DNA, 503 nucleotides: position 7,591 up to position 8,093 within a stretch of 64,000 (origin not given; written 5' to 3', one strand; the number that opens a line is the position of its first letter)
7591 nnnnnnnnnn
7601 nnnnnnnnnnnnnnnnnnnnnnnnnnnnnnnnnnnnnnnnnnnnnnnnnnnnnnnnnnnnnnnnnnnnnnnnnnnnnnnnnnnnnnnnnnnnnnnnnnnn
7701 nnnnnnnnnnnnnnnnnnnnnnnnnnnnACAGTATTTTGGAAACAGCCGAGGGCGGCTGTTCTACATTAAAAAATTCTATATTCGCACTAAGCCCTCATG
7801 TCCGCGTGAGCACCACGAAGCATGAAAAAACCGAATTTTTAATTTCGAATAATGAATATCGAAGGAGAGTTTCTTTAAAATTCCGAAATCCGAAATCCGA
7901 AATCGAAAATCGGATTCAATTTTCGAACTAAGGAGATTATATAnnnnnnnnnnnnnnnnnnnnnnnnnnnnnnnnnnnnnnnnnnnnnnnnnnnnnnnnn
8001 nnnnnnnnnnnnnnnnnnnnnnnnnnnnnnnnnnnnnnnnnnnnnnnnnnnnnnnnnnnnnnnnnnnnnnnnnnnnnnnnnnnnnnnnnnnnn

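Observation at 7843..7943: Mobile about 100-nt element that ends in a ribosome-binding site, inserted immediately 5' of two unrelated genes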

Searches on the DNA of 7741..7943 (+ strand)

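Call 87: search_dna_similar(query=window:7741-7943:+, collection=plasmids, mode=distant, max_rows=8)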
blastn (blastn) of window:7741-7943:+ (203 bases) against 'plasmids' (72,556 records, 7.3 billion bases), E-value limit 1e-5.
No match.

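Call 88: search_dna_similar(query=window:7741-7943:+, collection=phages, mode=distant, max_rows=8)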
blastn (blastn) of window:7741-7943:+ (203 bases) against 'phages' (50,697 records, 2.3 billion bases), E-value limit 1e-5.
No match.
